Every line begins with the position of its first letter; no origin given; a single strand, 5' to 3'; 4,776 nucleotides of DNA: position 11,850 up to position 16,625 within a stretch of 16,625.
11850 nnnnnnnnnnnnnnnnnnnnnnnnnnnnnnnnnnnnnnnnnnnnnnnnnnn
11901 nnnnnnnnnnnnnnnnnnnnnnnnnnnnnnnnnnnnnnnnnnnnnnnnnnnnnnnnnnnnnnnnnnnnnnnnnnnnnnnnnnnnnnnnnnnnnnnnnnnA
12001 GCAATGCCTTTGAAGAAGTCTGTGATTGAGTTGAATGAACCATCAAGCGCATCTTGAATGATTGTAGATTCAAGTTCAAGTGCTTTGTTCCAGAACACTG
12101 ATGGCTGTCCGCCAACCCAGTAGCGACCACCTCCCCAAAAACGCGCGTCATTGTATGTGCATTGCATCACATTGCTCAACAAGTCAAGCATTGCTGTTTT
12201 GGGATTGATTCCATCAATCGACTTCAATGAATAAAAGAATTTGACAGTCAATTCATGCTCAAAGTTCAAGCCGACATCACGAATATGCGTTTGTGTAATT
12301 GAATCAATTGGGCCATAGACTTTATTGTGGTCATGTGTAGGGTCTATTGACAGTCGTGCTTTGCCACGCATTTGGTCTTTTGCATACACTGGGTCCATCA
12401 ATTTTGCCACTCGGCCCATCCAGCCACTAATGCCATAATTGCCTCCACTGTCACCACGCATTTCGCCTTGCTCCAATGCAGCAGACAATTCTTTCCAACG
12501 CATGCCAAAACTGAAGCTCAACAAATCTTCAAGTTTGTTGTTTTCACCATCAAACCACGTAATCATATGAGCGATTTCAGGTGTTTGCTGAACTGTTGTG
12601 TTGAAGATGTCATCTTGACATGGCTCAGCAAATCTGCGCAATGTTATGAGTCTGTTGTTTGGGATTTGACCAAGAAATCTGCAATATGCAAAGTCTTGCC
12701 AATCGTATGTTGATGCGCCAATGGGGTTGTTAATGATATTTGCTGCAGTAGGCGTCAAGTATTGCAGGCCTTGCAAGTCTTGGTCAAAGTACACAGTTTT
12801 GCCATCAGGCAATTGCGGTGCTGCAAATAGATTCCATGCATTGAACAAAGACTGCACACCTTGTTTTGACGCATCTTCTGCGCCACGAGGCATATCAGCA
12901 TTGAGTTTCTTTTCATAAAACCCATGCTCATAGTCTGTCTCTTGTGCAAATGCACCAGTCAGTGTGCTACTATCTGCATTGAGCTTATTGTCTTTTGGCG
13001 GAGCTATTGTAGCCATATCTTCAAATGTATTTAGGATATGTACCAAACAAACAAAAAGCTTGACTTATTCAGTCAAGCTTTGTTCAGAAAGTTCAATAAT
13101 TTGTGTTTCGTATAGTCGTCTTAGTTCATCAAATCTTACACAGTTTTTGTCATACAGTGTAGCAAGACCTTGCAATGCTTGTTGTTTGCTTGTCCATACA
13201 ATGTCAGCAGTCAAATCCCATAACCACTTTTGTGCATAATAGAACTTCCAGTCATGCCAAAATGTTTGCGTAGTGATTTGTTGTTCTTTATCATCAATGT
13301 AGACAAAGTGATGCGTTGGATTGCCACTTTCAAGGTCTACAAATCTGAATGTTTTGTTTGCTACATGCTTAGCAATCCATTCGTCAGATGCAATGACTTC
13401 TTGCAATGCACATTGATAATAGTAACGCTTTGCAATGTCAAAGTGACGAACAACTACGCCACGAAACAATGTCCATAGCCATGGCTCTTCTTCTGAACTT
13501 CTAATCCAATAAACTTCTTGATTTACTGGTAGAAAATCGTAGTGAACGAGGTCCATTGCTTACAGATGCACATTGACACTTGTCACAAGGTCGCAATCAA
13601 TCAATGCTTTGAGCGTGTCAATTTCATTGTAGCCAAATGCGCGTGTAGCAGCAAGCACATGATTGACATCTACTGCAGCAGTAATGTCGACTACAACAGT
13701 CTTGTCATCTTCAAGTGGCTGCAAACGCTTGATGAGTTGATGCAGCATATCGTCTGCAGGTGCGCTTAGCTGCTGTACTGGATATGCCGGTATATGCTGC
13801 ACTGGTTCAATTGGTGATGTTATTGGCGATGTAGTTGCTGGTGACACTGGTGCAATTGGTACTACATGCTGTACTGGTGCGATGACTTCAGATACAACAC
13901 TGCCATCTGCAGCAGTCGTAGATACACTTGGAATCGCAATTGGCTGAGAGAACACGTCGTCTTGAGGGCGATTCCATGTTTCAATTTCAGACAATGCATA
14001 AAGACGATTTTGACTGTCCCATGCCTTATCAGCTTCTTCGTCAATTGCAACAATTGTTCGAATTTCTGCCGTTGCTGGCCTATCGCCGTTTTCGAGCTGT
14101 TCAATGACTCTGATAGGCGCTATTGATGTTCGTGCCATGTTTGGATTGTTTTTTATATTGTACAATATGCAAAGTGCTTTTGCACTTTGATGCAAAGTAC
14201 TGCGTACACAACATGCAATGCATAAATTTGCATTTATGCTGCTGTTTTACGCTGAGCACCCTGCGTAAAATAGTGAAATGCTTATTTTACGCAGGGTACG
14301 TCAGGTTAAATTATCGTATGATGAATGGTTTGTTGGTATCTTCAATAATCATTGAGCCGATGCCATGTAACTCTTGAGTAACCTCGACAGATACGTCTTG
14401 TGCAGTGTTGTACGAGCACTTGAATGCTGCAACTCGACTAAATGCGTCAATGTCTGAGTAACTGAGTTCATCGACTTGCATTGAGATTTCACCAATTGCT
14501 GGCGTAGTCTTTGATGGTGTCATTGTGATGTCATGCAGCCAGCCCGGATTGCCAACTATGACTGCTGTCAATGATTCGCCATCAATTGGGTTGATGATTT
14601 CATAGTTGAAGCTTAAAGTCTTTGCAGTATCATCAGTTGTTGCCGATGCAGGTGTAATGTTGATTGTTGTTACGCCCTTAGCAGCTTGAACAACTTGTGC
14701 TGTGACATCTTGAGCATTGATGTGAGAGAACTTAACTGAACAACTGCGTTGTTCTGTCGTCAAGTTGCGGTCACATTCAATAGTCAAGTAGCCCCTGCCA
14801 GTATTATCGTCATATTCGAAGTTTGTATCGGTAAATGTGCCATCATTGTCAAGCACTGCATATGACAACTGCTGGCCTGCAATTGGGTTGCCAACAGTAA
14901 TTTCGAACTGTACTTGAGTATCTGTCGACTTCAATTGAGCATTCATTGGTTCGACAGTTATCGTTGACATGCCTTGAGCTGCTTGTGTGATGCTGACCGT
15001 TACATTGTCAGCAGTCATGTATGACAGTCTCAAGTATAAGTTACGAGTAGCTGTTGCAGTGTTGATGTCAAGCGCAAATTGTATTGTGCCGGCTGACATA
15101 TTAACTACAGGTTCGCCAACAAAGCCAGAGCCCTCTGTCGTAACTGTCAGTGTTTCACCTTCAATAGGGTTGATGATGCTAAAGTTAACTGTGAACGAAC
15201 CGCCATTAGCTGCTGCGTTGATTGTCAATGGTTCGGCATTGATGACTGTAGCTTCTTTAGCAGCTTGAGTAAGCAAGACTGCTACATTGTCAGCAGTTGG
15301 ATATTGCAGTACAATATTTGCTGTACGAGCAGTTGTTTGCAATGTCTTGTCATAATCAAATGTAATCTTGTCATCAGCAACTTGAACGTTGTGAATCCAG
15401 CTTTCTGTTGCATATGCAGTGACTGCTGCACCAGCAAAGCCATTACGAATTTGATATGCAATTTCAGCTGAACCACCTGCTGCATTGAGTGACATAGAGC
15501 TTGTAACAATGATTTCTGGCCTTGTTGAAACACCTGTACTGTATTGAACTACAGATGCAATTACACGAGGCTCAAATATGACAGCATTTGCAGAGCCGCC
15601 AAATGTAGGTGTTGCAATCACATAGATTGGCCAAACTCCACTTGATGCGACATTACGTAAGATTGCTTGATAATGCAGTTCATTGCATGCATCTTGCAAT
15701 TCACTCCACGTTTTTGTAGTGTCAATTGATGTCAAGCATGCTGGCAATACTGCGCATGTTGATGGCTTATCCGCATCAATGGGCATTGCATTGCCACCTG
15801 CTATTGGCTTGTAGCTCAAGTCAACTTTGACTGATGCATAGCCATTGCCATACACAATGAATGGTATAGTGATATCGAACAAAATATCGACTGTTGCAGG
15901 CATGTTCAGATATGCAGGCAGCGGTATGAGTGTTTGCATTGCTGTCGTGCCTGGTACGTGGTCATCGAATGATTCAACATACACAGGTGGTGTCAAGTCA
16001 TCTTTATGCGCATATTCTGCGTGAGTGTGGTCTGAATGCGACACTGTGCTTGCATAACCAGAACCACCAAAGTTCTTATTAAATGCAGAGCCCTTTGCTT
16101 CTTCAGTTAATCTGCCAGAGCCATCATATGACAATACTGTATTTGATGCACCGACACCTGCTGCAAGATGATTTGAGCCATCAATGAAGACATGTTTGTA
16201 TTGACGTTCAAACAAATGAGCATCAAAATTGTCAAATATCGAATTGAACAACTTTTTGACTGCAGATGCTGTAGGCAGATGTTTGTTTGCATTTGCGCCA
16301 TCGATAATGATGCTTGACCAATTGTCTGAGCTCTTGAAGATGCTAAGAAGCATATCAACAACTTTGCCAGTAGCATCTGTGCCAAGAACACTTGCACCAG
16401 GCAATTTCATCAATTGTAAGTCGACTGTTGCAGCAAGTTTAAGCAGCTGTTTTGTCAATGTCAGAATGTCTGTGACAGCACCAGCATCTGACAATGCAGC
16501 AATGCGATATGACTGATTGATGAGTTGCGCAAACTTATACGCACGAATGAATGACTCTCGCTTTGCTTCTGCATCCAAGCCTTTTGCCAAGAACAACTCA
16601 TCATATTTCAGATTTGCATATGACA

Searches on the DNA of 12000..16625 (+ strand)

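Call 7: search_dna_similar(query=window:12000-16625:+, collection=phages, mode=near)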
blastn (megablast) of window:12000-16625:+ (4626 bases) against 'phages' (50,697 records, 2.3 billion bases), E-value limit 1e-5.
No match.

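Call 36: search_rna_families(source=window, start=14050, end=14400, threshold=evalue, max_evalue=10)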
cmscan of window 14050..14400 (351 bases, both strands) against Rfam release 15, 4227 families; matches with E-value up to 10: 10.
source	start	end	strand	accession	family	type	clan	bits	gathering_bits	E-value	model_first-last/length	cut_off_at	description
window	14252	14306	+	RF03601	MIR7993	Gene; miRNA;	-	20.3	100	0.31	1-138/138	no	MIR7993 microRNA precursor family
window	14255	14300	-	RF03765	mir-2059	Gene; miRNA;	-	16.9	90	1.2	1-68/68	no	mir-2059 microRNA precursor family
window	14185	14238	-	RF00667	mir-33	Gene; miRNA;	-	16.3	50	0.5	1-69/69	no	mir-33 microRNA precursor family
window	14258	14354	+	RF03066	COG3610-DE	Gene; sRNA;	-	15.7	73.5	1.7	1-116/116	no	COG3610-DE RNA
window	14243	14313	+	RF03597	MIR6438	Gene; miRNA;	-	14.8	58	9.9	1-100/100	no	MIR6438 microRNA precursor family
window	14200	14256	+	RF03918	mir-4922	Gene; miRNA;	-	14.7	82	9.8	1-65/65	no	mir-4922 microRNA precursor family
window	14145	14272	+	RF01261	snR82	Gene; snRNA; snoRNA; HACA-box;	CL00040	14.4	60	0.51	1-270/270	no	Small nucleolar RNA snR82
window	14310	14349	+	RF00284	SNORD74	Gene; snRNA; snoRNA; CD-box;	CL00069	13.7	41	3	1-80/80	no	Small nucleolar RNA SNORD74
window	14151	14229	-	RF02298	TtnuCD22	Gene; snRNA; snoRNA; CD-box;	-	13.4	85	6.9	1-77/77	no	Tetrahymena snoRNA TtnuCD22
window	14243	14343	+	RF00416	SNORA43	Gene; snRNA; snoRNA; HACA-box;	CL00029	11.6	80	8.6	1-138/138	no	Small nucleolar RNA SNORA43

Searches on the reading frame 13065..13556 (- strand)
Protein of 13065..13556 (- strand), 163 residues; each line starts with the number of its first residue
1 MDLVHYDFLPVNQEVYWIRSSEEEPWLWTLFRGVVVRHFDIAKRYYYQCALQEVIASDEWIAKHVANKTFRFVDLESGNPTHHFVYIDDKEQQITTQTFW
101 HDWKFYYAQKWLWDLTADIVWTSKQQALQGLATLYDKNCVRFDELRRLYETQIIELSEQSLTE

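Call 8: search_protein_families(library=phrogs, proteins=[window:13065-13556:-], max_evalue=0.01)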
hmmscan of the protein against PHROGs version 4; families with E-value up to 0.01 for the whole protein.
window:13065-13556:- (163 aa): 1 family
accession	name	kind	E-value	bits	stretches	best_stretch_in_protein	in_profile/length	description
phrog_28303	-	unknown function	3.5e-08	34.7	1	1-130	1-126/152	-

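Call 9: search_protein_families(library=pfam, proteins=[window:13065-13556:-], max_evalue=0.01)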
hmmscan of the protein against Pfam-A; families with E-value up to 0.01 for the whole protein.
window:13065-13556:- (163 aa): 0 families

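Call 69: find_homologous_proteins(query=window:13065-13556:-)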
Query window:13065-13556:- (163 aa): 4 proteins with E <= 0.001 among 14 candidates.
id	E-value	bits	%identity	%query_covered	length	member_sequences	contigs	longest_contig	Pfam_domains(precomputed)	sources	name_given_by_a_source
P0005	2.3e-105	368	97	100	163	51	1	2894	-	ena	-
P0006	4.6e-69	250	68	98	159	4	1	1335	-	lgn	-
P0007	1.9e-42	163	50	94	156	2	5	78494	-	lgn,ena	-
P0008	1.5e-38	150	45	96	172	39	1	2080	-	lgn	-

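Call 70: find_encoding_contigs(protein=P0007, flank=5000, max_places=5)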
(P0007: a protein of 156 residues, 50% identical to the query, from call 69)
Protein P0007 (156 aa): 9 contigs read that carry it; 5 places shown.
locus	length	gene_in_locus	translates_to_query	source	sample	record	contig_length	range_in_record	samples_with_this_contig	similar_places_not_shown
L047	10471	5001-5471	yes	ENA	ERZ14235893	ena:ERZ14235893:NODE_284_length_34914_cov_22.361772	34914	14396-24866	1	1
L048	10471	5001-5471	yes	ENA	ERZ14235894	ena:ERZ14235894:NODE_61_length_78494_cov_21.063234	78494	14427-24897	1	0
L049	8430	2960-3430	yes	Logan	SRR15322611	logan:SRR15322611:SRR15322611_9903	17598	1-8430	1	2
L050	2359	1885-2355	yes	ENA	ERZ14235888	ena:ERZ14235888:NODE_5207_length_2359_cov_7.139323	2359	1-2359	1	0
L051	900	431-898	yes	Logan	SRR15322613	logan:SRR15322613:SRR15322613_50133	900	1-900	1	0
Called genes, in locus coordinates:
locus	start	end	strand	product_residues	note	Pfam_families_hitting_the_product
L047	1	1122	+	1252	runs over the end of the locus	-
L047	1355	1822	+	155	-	-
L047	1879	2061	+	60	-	-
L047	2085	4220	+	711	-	-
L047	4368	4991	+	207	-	-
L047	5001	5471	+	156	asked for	-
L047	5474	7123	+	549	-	-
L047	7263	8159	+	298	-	PF04542:Sigma70_r2 (weak)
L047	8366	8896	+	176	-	-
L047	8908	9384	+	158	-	-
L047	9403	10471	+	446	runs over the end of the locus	-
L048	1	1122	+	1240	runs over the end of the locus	-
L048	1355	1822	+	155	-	-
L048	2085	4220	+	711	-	-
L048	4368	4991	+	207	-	-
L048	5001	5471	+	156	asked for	-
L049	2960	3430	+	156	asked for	-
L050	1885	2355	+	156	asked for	-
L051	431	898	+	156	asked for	?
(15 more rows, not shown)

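Call 71: find_encoding_contigs(protein=P0005, flank=2500, max_places=10)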
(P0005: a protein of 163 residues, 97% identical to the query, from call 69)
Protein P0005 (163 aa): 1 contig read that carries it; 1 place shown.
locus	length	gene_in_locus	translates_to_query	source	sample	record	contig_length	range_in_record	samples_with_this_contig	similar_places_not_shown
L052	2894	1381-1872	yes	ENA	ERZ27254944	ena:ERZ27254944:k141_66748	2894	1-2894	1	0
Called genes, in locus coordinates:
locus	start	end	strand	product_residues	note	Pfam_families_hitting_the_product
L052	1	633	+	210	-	?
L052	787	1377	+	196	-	-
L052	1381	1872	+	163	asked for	-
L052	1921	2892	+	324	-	?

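Call 72: find_encoding_contigs(protein=P0006, flank=2500, max_places=5)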
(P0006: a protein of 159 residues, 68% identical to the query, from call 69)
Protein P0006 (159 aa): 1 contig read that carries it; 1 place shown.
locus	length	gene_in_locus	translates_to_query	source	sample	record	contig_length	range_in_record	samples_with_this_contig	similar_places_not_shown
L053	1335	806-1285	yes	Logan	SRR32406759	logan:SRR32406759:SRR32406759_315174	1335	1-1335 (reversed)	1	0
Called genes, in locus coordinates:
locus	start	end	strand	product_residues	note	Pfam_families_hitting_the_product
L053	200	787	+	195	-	-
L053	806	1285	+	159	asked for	-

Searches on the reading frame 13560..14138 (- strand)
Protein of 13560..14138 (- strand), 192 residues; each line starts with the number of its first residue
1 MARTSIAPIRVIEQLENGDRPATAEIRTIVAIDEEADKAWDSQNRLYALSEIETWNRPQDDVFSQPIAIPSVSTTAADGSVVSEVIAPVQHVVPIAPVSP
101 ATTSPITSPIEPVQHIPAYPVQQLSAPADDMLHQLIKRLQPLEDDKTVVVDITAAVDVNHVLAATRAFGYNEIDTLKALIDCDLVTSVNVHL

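Call 8: search_protein_families(library=phrogs, proteins=[window:13560-14138:-], max_evalue=0.01)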
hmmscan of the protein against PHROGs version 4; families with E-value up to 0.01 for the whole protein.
window:13560-14138:- (192 aa): 0 families

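Call 9: search_protein_families(library=pfam, proteins=[window:13560-14138:-], max_evalue=0.01)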
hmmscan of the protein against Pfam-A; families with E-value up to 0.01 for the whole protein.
window:13560-14138:- (192 aa): 0 families

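Call 17: find_related_loci(query=window:13560-14138:-, collection=viral_contigs, flank=4000)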
Query window:13560-14138:- (192 aa) in viral_contigs; peptide patterns used: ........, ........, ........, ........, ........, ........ (x = any residue, [..] = any of these).
14 stretches matched a pattern; 2 encode a relative of the query (tblastn E <= 1e-3); 2 distinct loci.
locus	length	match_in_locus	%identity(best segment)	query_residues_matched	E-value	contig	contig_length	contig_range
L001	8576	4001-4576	98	1-192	1e-124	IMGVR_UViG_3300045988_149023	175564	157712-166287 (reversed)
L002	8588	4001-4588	78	1-192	2e-97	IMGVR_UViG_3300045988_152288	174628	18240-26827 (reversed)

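Call 22: find_homologous_proteins(query=window:13560-14138:-)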
Query window:13560-14138:- (192 aa): 4 proteins with E <= 0.001 among 277 candidates.
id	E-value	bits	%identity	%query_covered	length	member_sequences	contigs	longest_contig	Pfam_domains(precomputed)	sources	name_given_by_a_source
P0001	3.0e-109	381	95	100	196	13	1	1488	-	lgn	-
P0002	4.9e-109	380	95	100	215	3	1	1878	-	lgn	-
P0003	6.8e-90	318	80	100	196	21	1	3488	-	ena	-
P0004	2.0e-89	316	79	100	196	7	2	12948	-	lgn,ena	-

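Call 23: find_encoding_contigs(protein=P0004, flank=3000, max_places=10)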
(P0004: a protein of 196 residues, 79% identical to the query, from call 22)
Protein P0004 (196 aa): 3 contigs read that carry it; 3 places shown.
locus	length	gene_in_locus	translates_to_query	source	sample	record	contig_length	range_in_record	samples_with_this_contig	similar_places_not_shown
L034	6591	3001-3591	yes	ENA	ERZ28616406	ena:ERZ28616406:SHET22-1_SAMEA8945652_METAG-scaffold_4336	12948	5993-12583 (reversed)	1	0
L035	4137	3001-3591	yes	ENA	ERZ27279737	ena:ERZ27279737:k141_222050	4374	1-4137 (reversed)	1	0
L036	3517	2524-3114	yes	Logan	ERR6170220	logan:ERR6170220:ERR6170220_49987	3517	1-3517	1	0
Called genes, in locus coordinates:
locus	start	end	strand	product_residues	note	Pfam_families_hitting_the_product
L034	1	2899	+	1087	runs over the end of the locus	?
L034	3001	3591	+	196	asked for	-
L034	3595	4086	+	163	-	-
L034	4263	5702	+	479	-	-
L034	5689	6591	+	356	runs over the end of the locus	-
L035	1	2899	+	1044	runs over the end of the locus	?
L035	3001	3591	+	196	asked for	-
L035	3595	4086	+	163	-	-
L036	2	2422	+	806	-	?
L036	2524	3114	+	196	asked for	-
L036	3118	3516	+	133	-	?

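Call 24: find_encoding_contigs(protein=P0003, flank=3000, max_places=10)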
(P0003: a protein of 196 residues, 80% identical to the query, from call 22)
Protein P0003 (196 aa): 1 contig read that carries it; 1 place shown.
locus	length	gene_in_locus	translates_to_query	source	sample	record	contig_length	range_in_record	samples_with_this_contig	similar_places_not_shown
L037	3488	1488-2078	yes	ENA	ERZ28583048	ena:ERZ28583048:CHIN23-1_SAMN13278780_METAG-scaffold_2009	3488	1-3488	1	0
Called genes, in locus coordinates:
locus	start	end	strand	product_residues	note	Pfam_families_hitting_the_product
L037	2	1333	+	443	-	?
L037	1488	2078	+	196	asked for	-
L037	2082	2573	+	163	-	-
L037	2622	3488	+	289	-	?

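Call 25: find_encoding_contigs(protein=P0002, flank=3000, max_places=10)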
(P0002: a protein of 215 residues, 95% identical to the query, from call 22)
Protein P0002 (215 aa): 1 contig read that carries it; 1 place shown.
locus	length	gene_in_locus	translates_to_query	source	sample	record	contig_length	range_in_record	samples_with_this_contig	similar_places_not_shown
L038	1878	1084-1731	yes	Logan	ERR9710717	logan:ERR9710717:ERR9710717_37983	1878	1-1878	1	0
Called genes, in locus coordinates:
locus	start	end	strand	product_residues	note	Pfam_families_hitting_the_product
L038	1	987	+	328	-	?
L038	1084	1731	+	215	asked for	-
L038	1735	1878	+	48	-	?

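Call 26: find_encoding_contigs(protein=P0001, flank=3000, max_places=10)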
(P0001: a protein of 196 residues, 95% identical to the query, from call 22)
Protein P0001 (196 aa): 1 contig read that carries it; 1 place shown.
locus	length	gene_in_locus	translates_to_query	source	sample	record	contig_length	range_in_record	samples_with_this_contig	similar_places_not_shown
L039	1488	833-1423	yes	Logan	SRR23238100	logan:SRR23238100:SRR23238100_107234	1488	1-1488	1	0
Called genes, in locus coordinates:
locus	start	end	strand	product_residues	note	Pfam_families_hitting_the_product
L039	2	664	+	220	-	?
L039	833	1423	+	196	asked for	-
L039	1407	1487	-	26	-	?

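Call 35: find_encoding_contigs(protein=window:13560-14138:-, flank=3000, max_places=10)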
Protein window:13560-14138:- (192 aa): 1 contig read that carries it; 1 place shown.
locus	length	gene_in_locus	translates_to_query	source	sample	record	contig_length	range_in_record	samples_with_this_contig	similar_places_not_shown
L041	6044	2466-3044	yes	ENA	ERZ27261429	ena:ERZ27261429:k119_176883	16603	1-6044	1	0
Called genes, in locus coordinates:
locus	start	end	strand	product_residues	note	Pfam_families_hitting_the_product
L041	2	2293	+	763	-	?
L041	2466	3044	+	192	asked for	-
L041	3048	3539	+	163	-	-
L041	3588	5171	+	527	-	-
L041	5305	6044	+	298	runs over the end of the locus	PF04542:Sigma70_r2 (weak), PF04545:Sigma70_r4 (weak)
